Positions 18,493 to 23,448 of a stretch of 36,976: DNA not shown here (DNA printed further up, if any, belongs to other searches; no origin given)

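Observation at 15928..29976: Minimal, atypical type VII (WXG100) secretion-like locus coupled to Ser/Thr kinase and FHA signalling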

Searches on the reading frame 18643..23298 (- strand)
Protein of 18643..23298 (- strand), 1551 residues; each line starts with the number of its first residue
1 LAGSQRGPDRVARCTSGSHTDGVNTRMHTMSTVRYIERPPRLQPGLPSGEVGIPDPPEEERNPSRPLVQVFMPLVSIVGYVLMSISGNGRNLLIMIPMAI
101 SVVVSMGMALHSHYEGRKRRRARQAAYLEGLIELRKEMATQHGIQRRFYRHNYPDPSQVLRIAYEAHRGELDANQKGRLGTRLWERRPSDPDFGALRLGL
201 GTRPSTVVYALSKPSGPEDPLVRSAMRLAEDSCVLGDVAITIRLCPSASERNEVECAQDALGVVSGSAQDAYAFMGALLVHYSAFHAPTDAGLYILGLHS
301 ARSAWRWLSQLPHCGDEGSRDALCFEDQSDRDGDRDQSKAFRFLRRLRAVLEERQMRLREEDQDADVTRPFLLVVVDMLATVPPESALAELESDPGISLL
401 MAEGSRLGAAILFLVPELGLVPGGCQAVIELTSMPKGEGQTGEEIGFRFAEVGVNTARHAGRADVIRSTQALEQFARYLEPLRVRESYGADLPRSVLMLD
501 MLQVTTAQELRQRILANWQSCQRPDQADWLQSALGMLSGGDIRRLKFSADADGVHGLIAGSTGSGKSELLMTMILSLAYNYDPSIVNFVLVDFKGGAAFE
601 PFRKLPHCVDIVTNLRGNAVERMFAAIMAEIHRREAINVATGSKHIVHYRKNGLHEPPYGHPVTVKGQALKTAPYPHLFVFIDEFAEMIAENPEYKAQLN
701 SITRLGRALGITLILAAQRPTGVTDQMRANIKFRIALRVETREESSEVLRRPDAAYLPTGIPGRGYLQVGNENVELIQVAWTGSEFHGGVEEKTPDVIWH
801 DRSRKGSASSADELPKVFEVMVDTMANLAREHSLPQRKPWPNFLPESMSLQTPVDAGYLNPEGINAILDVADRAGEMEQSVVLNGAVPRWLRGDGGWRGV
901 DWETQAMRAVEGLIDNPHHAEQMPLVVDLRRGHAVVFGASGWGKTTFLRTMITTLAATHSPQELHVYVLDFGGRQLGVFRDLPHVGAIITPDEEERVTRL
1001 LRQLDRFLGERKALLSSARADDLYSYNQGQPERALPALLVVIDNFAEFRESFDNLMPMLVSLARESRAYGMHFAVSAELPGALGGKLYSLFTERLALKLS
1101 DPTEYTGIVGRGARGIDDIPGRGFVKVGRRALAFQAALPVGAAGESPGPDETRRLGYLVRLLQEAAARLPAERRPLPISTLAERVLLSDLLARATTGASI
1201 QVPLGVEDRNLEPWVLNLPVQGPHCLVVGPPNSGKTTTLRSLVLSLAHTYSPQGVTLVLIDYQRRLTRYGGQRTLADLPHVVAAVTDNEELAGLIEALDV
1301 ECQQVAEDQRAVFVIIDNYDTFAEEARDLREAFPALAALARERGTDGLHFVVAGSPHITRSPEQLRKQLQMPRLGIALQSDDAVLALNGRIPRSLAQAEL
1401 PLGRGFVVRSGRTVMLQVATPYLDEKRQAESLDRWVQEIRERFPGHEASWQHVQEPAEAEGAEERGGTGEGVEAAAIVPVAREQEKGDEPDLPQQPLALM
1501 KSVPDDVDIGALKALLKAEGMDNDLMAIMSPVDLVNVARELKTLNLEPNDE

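Call 4: search_protein_families(library=pfam, proteins=[window:18643-23298:-], max_evalue=0.01)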
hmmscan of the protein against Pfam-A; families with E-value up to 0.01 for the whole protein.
window:18643-23298:- (1551 aa): 26 families (the best 25 are shown)
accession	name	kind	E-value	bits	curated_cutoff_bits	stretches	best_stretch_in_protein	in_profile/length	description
PF01580.24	FtsK_SpoIIIE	-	1.2e-77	260.8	24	3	522-720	6-219/221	FtsK/SpoIIIE family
PF13401.12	AAA_22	-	8.2e-18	65.4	27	2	1224-1359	7-127/130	AAA domain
PF05729.18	NACHT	-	8.8e-15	55.4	26.7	2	1225-1367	3-142/167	NACHT domain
PF13191.12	AAA_16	-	1e-11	46.1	32.6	2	932-1064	25-160/167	AAA ATPase domain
PF25199.1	nSTAND_NTPase5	-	2.1e-11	44.3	34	0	1222-1332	41-118/145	Novel STAND NTPase 5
PF13481.12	AAA_25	-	1.1e-08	35.4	27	1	1222-1342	33-179/195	AAA domain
PF05872.18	HerA_C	-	5.2e-08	32.4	22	0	551-595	19-59/502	Helicase HerA-like C-terminal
PF01926.29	MMR_HSR1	-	3.1e-07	30.9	21.9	1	1225-1331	2-98/113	50S ribosome-binding GTPase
PF01935.23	DUF87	-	3.4e-07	31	23.2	0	931-971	23-60/220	Helicase HerA, central domain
PF10412.15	TrwB_AAD_bind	-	7.9e-07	28.7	20.5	0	922-978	6-58/387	Type IV secretion-system coupling protein DNA-binding domain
PF13555.12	AAA_29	-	9.2e-07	29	27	0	549-574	19-45/61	P-loop containing region of AAA domain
PF13245.12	AAA_19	-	2e-06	28.5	25.1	0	929-974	9-52/134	AAA domain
PF01637.24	ATPase_2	-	5.7e-06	26.7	33.2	0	934-1009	23-87/225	ATPase domain predominantly from Archaea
PF00005.33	ABC_tran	-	7e-06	27.1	25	0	931-957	10-37/137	ABC transporter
PF00437.27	T2SSE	-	9.9e-06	24.9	24.9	0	911-957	122-168/370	Type II/IV secretion system protein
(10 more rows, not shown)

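Call 7: find_homologous_proteins(query=window:18643-23220:-, max_evalue=1e-20)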
Query window:18643-23220:- (1525 aa): 418 proteins with E <= 1e-20 among 8000 candidates; the best 120 are listed.
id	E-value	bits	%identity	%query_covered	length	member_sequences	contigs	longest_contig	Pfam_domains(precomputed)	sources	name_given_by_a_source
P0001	0.0e+0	3435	100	100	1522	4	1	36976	PF01926.30,PF00437.27,PF13245.13,PF05872.19,PF13555.13,PF13401.13,PF01637.25,PF13191.13,PF10412.16,PF01935.24,PF00005.34,PF05729.19,PF01580.25,PF25199.2,PF13481.13,PF20720.4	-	-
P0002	0.0e+0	2278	67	100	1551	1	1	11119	PF13245.13,PF05872.19,PF13555.13,PF13401.13,PF01637.25,PF13191.13,PF10412.16,PF01935.24,PF00005.34,PF05729.19,PF01580.25,PF25199.2,PF13481.13,PF20720.4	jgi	jgi:DNA segregation ATPase FtsK/SpoIIIE-like protein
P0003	0.0e+0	2150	65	99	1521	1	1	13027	PF13245.13,PF05872.19,PF13555.13,PF13671.13,PF13401.13,PF01637.25,PF13191.13,PF10412.16,PF01935.24,PF00005.34,PF05729.19,PF01580.25,PF25199.2,PF13481.13,PF20720.4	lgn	-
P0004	0.0e+0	2126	62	99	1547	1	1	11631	PF13245.13,PF05872.19,PF13555.13,PF13401.13,PF01637.25,PF13191.13,PF10412.16,PF01935.24,PF04665.19,PF00005.34,PF13476.13,PF05729.19,PF01580.25,PF25199.2,PF20720.4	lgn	-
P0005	0.0e+0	2104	63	100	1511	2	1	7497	PF13173.13,PF13245.13,PF05872.19,PF13555.13,PF13401.13,PF01637.25,PF13191.13,PF10412.16,PF00005.34,PF05729.19,PF01580.25,PF25199.2,PF13481.13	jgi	jgi:DNA segregation ATPase FtsK/SpoIIIE-like protein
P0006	0.0e+0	2048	60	99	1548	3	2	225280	PF13245.13,PF05872.19,PF13555.13,PF13401.13,PF13191.13,PF10412.16,PF01935.24,PF00005.34,PF05729.19,PF13521.13,PF01580.25,PF25199.2,PF13481.13,PF20720.4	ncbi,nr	ncbi:MAG: hypothetical protein H6659_11910 [Ardenticatenaceae bacterium]|nr:hypothetical protein [Ar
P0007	0.0e+0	2033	60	99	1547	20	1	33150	PF13245.13,PF05872.19,PF13555.13,PF00004.36,PF13401.13,PF01637.25,PF13191.13,PF10412.16,PF01935.24,PF00005.34,PF05729.19,PF01580.25,PF25199.2,PF13481.13,PF20720.4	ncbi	-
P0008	0.0e+0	2018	63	93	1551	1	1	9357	PF13245.13,PF05872.19,PF13555.13,PF13401.13,PF01637.25,PF13191.13,PF10412.16,PF00005.34,PF05729.19,PF01580.25,PF25199.2,PF13481.13,PF20720.4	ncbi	-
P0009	0.0e+0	2014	60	100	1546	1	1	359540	PF13245.13,PF05872.19,PF13555.13,PF13401.13,PF01637.25,PF13191.13,PF10412.16,PF01935.24,PF04665.19,PF00005.34,PF05729.19,PF01580.25,PF25199.2,PF13481.13,PF20720.4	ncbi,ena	-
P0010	0.0e+0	2006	59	99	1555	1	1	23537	PF01926.30,PF13245.13,PF13555.13,PF00004.36,PF13401.13,PF13191.13,PF10412.16,PF01935.24,PF00005.34,PF05729.19,PF01580.25,PF25199.2,PF13481.13,PF20720.4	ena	-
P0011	0.0e+0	1996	59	99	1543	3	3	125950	PF13245.13,PF05872.19,PF13555.13,PF13401.13,PF01637.25,PF13191.13,PF10412.16,PF04665.19,PF00005.34,PF05729.19,PF00910.29,PF01580.25,PF25199.2,PF13481.13,PF20720.4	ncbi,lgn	-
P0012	0.0e+0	1942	40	82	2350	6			PF13173.13,PF05872.19,PF13401.13,PF03193.23,PF05673.20,PF04851.22,PF13191.13,PF10412.16,PF24883.3,PF04665.19,PF13476.13,PF05729.19,PF01580.25,PF02456.22,PF27394.1,PF25199.2,PF13481.13,PF13376.12,PF00437.27,PF01443.25,PF13245.13,PF13555.13,PF12846.14,PF20703.4,PF03029.24,PF01637.25,PF13479.13,PF01935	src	-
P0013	0.0e+0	1935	45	83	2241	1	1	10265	PF00437.27,PF13245.13,PF05872.19,PF13555.13,PF13401.13,PF20703.4,PF01637.25,PF13191.13,PF10412.16,PF13479.13,PF01935.24,PF04665.19,PF00005.34,PF05729.19,PF01580.25,PF02456.22,PF25199.2,PF13481.13,PF20720.4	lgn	-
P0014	0.0e+0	1933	76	74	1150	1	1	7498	PF13173.13,PF01926.30,PF13245.13,PF05872.19,PF13555.13,PF13401.13,PF01637.25,PF13191.13,PF10412.16,PF01935.24,PF04665.19,PF00005.34,PF05729.19,PF01580.25,PF25199.2,PF13481.13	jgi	-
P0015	0.0e+0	1911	59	95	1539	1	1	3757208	PF10412.16,PF01935.24,PF05729.19,PF05872.19,PF13555.13,PF13401.13,PF01580.25,PF25199.2,PF20720.4,PF13191.13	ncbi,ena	-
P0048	0.0e+0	1463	47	99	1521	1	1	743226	PF10412.16,PF01935.24,PF04665.19,PF13245.13,PF05729.19,PF05872.19,PF13401.13,PF01580.25,PF25199.2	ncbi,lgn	ncbi:MAG: FtsK/SpoIIIE domain-containing protein [Chloroflexota bacterium]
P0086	0.0e+0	1393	45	99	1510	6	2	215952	PF01935.24,PF13245.13,PF05729.19,PF05872.19,PF13401.13,PF01580.25,PF25199.2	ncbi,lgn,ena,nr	ncbi:MAG TPA: hypothetical protein DIW44_10870 [Anaerolineaceae bacterium]|nr:hypothetical protein [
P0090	0.0e+0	1387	48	93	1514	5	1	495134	PF01935.24,PF13245.13,PF05729.19,PF13401.13,PF01580.25,PF25199.2,PF13191.13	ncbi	-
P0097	0.0e+0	1379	48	95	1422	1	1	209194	PF10412.16,PF00437.27,PF01935.24,PF13245.13,PF05729.19,PF13401.13,PF01580.25,PF01637.25,PF25199.2,PF13481.13,PF13191.13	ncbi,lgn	-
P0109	0.0e+0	1351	48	93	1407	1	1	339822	PF00005.34,PF13245.13,PF05729.19,PF05872.19,PF13401.13,PF01580.25,PF25199.2,PF13191.13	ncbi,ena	-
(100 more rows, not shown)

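Call 8: find_encoding_contigs(protein=P0006, flank=10000, max_places=1)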
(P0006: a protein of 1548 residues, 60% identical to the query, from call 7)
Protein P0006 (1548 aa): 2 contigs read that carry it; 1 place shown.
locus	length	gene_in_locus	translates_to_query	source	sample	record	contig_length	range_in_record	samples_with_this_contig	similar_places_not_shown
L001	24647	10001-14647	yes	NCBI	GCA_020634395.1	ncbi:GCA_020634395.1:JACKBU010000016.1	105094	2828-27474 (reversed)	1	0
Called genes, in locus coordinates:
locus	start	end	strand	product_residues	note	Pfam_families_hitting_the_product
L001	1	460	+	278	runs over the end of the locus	PF00149:Metallophos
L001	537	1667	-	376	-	PF03590:AsnA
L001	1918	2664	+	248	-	PF01551:Peptidase_M23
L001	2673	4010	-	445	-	PF00188:CAP, PF23473:LysM3_LYK4_5 (faint), PF01476:LysM, PF23446:LysM1_NFP_LYK (faint), PF23577:LysM_RLK (faint), PF01476:LysM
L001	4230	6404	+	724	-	PF00092:VWA, PF13519:VWA_2, PF13768:VWA_3, PF00498:FHA, PF16697:Yop-YscD_cpl (weak)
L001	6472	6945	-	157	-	-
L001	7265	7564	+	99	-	PF06013:WXG100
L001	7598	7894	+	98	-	PF06013:WXG100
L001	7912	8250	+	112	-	PF06013:WXG100 (weak)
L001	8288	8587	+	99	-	-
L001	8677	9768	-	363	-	PF07714:PK_Tyr_Ser-Thr (weak), PF00069:Pkinase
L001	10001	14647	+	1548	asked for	PF13521:AAA_28 (faint), PF00005:ABC_tran (faint), PF01580:FtsK_SpoIIIE, PF01935:DUF87 (faint), PF05872:HerA_C (faint), PF10412:TrwB_AAD_bind (faint), PF13191:AAA_16 (faint), PF01580:FtsK_SpoIIIE, +7 more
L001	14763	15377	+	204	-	PF08817:YukD, PF00498:FHA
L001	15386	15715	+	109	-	PF06013:WXG100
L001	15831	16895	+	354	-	PF16697:Yop-YscD_cpl, PF00498:FHA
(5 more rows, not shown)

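Call 9: find_encoding_contigs(protein=P0048, flank=10000, max_places=1)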
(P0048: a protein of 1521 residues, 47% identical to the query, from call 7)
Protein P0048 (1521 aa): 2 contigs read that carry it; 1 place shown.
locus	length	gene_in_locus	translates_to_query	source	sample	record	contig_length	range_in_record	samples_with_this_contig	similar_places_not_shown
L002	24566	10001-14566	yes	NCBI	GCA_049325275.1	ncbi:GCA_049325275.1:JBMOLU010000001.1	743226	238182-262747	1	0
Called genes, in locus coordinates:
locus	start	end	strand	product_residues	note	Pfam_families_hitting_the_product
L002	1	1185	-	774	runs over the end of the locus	PF03239:FTR1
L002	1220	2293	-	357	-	PF09375:Peptidase_M75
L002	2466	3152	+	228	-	PF02742:Fe_dep_repr_C, PF04023:FeoA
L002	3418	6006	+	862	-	PF00092:VWA, PF13519:VWA_2, PF16697:Yop-YscD_cpl, PF00498:FHA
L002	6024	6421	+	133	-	PF06013:WXG100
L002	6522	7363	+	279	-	-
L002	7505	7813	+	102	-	PF06013:WXG100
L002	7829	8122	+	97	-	PF06013:WXG100, PF10824:T7SS_ESX_EspC (weak)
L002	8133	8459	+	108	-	-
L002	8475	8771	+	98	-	-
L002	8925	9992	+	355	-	PF07714:PK_Tyr_Ser-Thr, PF00069:Pkinase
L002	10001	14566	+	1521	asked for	PF01935:DUF87 (faint), PF13401:AAA_22 (faint), PF01580:FtsK_SpoIIIE, PF04665:Pox_A32 (faint), PF05729:NACHT (faint), PF05872:HerA_C (faint), PF10412:TrwB_AAD_bind (faint), PF01580:FtsK_SpoIIIE, +2 more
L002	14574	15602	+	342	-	PF00498:FHA, PF16697:Yop-YscD_cpl (faint), PF00498:FHA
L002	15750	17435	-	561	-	PF08309:LVIVD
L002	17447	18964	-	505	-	PF08309:LVIVD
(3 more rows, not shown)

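Call 10: find_encoding_contigs(protein=P0086, flank=10000, max_places=1)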
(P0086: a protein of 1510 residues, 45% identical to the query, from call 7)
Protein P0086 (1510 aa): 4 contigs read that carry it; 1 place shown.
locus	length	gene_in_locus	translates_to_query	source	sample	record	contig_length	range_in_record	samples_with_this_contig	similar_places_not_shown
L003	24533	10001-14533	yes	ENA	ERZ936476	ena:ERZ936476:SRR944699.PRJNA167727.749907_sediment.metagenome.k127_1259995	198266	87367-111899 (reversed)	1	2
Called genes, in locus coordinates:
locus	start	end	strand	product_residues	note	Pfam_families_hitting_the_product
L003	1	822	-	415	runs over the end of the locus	PF00364:Biotin_lipoyl, PF25997:BSH_YhbJ (weak), PF02817:E3_binding, PF00198:2-oxoacid_dh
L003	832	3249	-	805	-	PF00676:E1_dh, PF02779:Transket_pyr, PF02780:Transketolase_C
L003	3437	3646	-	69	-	-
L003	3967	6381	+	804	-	PF00092:VWA, PF13519:VWA_2, PF13768:VWA_3 (weak), PF00498:FHA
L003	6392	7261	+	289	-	-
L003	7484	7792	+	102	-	PF06013:WXG100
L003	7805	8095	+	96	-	PF06013:WXG100 (weak)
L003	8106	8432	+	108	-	-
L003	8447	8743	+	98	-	-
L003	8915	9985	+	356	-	PF07714:PK_Tyr_Ser-Thr (weak), PF00069:Pkinase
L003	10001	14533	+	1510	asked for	PF01935:DUF87 (faint), PF13401:AAA_22 (faint), PF13245:AAA_19 (faint), PF01580:FtsK_SpoIIIE, PF05729:NACHT (faint), PF05872:HerA_C (faint), PF25199:nSTAND_NTPase5 (faint), PF01580:FtsK_SpoIIIE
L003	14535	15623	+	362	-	PF00498:FHA, PF16697:Yop-YscD_cpl (faint), PF00498:FHA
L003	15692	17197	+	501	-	PF00069:Pkinase, PF07714:PK_Tyr_Ser-Thr, PF27226:AF_1845 (weak)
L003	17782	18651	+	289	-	PF00941:FAD_binding_5, PF03450:CO_deh_flav_C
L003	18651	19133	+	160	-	PF00111:Fer2 (weak), PF01799:Fer2_2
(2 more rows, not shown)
